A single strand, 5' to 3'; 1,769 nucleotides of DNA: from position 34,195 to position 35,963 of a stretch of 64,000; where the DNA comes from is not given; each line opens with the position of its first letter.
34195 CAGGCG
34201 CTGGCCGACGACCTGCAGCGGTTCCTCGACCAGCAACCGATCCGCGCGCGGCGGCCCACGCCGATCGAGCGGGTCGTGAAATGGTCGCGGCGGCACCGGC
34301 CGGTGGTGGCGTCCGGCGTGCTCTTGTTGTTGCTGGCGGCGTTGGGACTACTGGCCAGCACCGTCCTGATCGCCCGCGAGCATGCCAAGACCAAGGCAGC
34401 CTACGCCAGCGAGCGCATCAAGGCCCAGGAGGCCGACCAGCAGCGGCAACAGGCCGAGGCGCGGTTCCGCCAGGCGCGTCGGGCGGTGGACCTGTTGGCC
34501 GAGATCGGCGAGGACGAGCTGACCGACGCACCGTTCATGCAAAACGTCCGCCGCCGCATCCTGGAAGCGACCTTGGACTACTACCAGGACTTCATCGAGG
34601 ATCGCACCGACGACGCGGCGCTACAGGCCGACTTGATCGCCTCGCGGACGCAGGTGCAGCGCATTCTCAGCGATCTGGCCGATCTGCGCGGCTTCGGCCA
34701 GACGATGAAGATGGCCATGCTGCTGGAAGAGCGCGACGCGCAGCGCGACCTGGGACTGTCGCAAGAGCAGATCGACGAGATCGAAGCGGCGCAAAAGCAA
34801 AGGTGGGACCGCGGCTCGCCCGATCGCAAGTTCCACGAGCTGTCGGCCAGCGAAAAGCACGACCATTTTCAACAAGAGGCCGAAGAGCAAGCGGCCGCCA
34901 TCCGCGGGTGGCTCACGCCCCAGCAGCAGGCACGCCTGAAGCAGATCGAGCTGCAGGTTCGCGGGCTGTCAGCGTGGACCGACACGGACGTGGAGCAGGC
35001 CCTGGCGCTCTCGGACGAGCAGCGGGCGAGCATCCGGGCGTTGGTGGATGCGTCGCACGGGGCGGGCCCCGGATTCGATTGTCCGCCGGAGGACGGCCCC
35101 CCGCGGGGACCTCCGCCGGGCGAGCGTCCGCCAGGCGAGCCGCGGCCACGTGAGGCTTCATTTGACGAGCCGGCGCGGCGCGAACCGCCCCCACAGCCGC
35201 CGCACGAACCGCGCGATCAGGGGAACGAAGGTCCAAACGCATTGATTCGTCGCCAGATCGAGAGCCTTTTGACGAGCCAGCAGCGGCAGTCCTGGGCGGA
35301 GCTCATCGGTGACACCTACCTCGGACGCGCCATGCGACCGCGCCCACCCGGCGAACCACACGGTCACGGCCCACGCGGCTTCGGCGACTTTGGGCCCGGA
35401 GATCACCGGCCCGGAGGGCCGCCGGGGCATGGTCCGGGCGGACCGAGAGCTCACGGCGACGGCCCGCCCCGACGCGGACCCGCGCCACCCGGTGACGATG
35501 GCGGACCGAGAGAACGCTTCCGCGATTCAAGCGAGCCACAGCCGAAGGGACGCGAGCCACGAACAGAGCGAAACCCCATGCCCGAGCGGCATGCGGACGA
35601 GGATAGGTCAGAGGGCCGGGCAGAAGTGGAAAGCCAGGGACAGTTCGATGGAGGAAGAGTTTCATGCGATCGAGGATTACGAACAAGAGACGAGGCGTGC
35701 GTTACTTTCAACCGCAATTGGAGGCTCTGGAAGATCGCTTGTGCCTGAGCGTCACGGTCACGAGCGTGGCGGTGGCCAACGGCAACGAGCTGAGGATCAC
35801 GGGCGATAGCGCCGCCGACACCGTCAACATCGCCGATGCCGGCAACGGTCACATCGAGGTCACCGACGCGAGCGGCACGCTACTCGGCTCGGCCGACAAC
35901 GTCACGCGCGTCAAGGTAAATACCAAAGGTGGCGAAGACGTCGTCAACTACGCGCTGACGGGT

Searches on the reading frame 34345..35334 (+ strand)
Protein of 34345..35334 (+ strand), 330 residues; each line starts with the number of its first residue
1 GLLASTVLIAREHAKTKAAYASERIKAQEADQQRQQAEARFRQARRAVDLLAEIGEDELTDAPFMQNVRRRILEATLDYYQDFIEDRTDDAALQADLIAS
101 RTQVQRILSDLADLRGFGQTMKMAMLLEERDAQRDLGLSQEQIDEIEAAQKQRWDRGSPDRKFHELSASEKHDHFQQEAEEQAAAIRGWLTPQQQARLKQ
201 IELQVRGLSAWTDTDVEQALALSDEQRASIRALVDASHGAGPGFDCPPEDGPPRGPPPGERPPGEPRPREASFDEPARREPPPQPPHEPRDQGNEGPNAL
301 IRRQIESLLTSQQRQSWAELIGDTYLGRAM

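Call 56: find_related_loci(query=A3, collection=genome_contigs, flank=7000)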
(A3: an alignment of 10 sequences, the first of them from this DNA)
Query A3 (330 aa) in genome_contigs; peptide patterns used: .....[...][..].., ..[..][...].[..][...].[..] (x = any residue, [..] = any of these).
161 stretches matched a pattern; 82 encode a relative of the query (tblastn E <= 1e-3); the best 80 are kept; 80 distinct loci.
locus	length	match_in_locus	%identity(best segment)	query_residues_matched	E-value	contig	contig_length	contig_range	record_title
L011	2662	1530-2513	35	2-325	9e-42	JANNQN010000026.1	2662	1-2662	MAG: Planctomycetia bacterium isolate SOY_31_metabat_442_sub SOY_31_k141_2729900, whole genome shotgun sequence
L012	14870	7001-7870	38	4-298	3e-39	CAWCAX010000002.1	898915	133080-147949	MAG: uncultured Planctomycetaceae bacterium isolate MFD04540.bin.2.13 genome assembly, contig: contig_13733, whole genom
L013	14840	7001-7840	35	1-322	6e-38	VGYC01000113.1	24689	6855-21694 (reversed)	MAG: Planctomycetota bacterium isolate K_Offshore_120m_mx_222 K_Offshore_120m_mx_222_Ga0194131_10003498, whole genome sh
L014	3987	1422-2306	35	1-329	4e-38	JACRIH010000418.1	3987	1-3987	MAG: Planctomycetales bacterium isolate NC_groundwater_1798_Pr3_B-0.1um_60_10 SR-2_scaffold_141_2929091, whole genome sh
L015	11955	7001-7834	36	4-327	3e-37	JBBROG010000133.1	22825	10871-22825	MAG: Gemmatales bacterium isolate La1_metabat2.252 LA1C_B2.252_k141_854218L_22825_cov_17.0000, whole genome shotgun sequ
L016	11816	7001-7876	36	29-327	1e-36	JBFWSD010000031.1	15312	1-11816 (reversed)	MAG: Gemmataceae bacterium isolate CA_2019_TPBF_221 NODE_17081_length_15312_cov_3.009483_TPBF, whole genome shotgun sequ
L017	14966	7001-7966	35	2-327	3e-36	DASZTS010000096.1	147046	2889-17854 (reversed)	MAG TPA_asm: Pirellulales bacterium isolate SMAG_U6082 k141_876554, whole genome shotgun sequence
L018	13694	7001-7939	30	1-327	7e-35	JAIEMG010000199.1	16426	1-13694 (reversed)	MAG: Gemmataceae bacterium isolate co.spades.CONCOCT.2.5kb_030 c_000000000218, whole genome shotgun sequence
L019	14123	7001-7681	38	1-250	2e-34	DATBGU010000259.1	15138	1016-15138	MAG TPA_asm: Gemmataceae bacterium isolate SMAG_U3846 k141_860041, whole genome shotgun sequence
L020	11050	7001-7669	39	1-233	2e-33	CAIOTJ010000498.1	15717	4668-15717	MAG: uncultured Planctomycetaceae bacterium isolate ErkenSummer_bin-1745 genome assembly, contig: bin-1745:498/718, whol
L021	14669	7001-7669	38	5-235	5e-33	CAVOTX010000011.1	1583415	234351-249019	MAG: uncultured Planctomycetia bacterium isolate MFD00082.bin.2.35 genome assembly, contig: contig_5796, whole genome sh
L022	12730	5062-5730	41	5-230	8e-33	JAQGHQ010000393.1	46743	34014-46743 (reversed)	MAG: Gemmataceae bacterium isolate RYN_437 scaffold_2261861, whole genome shotgun sequence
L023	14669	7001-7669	39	4-235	8e-33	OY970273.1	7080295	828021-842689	MAG: uncultured Planctomycetaceae bacterium isolate MFD09495.bin.c.1 genome assembly, chromosome: 1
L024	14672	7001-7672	39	1-242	8e-33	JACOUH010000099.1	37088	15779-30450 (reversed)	MAG: Planctomycetota bacterium isolate NC_groundwater_65_Pr7_S-0.65um_66_14 FFV18_Sp65_scaffold_281586, whole genome sho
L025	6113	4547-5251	42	5-240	1e-32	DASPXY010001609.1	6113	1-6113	MAG TPA_asm: Gemmataceae bacterium isolate SMAG_U11579 k141_238708, whole genome shotgun sequence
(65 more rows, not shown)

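Call 74: search_protein_families(library=pfam, alignment_id=A3, max_evalue=1)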
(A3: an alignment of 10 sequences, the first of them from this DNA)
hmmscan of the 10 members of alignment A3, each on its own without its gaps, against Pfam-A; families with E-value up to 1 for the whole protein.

A. member 1, seq(330 aa): 1 family
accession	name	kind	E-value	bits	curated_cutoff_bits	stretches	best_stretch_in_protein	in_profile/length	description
PF07813.17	LTXXQ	-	0.00077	20.6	24.3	1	211-240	4-33/100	LTXXQ motif family protein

B. families by the number of members that match (of 10 scanned): 11 families
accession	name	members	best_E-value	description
PF07813.17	LTXXQ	8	0.00077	LTXXQ motif family protein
PF24429.1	CSLinker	1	0.0066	CSLinker motif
PF15835.10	DUF4715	1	0.07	Domain of unknown function (DUF4715)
PF20184.3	DUF6547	1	0.1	Family of unknown function (DUF6547)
PF07637.16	PSD5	1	0.13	Protein of unknown function (DUF1595)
PF09726.14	Macoilin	1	0.14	Macoilin family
PF07303.18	Occludin_ELL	1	0.15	Occludin homology domain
PF15953.10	PDU_like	1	0.15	Putative propanediol utilisation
PF05276.19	SH3BP5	1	0.24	SH3 domain-binding protein 5 (SH3BP5)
PF20242.3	Emfourin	1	0.26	Emfourin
PF03850.20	Tfb4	1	0.41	Transcription factor Tfb4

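Call 93: predict_structure(alignment_id=A3)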
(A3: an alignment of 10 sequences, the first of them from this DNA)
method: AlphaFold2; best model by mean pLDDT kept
length: 330 residues; sequences in the alignment: 10
mean_pLDDT: 76.2   pTM: 0.59
mean pLDDT of the five models: 76.2, 73.0, 72.5, 69.7, 68.9
residues with pLDDT >= 90: 87; 70-90: 142; 50-70: 72; < 50: 29
segments of 3 or more residues with pLDDT < 50: 240-251, 287-294
pLDDT, mean of each block of 10 residues (from residue 1): 67 83 86 78 71 59 64 71 74 78 77 78 90 95 93 71 70 82 91 95 90 90 93 80 42 50 53 54 56 66 95 96 74
secondary structure, 60 per line:
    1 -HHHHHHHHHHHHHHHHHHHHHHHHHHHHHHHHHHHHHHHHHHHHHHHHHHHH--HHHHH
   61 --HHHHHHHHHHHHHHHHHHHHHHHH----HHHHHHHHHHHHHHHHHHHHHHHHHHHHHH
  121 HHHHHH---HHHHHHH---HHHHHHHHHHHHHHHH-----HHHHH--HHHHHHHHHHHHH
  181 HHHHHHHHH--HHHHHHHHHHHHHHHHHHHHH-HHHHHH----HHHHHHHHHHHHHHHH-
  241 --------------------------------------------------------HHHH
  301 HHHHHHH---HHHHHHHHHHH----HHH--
elements in order: H2-53 H56-60 H63-86 H91-126 H130-136 H140-155 H161-165 H168-189 H192-212 H214-219 H224-239 H297-307 H311-321

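Call 95: fold_search(model_id=the predicted structure, library=pdb)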
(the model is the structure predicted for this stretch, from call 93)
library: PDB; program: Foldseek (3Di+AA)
matches with E <= 10: 48; with E <= 0.001: 0
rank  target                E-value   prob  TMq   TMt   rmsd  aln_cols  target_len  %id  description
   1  9g08_A                2.0e+00  0.15  0.23  0.03  14.4       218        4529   12  Structure of human RNF213 bound to the secreted effector IpaH1.4 from Shigella flexneri (released 2025-04-16)
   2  2ymb_D                2.6e+00  0.87  0.18  0.25   3.1        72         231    8  Structures of MITD1 (released 2012-10-24)
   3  3f57_B                2.6e+00  0.12  0.16  0.25  11.4       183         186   17  Crystal structure of human erythroid beta spectrin repeats 14 and 15 (ankyrin binding domain) (released 2009-02-24)
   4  3edv_A                2.7e+00  0.07  0.14  0.14  31.8       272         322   15  Crystal Structure of Repeats 14-16 of Beta2-Spectrin (released 2009-01-20)
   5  3pdy_B                3.3e+00  0.06  0.15  0.20  18.1       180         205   15  Structure of the third and fourth spectrin repeats of the plakin domain of plectin (released 2011-02-02)
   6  8iyj_V6               3.7e+00  0.06  0.16  0.14  42.0       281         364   12  Cryo-EM structure of the 48-nm repeat doublet microtubule from mouse sperm (released 2023-07-05)
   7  8to0_Gg               4.1e+00  0.07  0.19  0.21  39.1       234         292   14  48-nm repeating structure of doublets from mouse sperm flagella (released 2023-11-01)
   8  2qr4_B                4.1e+00  0.06  0.16  0.11  19.2       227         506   13  Crystal structure of oligoendopeptidase-F from Enterococcus faecium (released 2007-08-14)
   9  2k3w_MODEL_1_A        4.3e+00  0.69  0.18  0.70   3.2        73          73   15  NMR structure of VPS4A-MIT-CHMP6 (released 2008-10-28)
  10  9had_A                4.3e+00  0.25  0.16  0.36   5.6        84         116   17  Der f 21 dust mite allergen with computationally designed DerF21_b10 binder (released 2024-12-18)
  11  6gzc_A                4.3e+00  0.06  0.13  0.23  21.3       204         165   13  heterotetrameric katanin p60:p80 complex (released 2019-08-07)
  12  4u7y_A                4.5e+00  0.72  0.18  0.64   3.1        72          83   10  Structure of the complex of VPS4B MIT and IST1 MIM (released 2015-02-11)
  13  9y93_A                5.6e+00  0.04  0.15  0.17  15.7       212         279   15  Tetrameric InvE from Salmonella Typhimurium (released 2026-01-21)
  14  1yxr_MODEL_1_A        5.9e+00  0.57  0.18  0.70   2.8        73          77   15  NMR Structure of VPS4A MIT Domain (released 2005-09-06)
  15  5ynx_A                5.9e+00  0.30  0.16  0.42   6.6        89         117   15  Structure of house dust mite allergen Der f 21 in PEG400 (released 2019-03-13)
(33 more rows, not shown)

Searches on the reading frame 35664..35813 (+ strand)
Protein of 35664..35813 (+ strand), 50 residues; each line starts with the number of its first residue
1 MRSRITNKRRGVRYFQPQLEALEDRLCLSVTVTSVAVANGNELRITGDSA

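Call 81: search_protein_families(library=pfam, proteins=[window:35664-35813:+], max_evalue=10)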
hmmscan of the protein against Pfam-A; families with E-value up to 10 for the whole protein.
seq(50 aa): 0 families
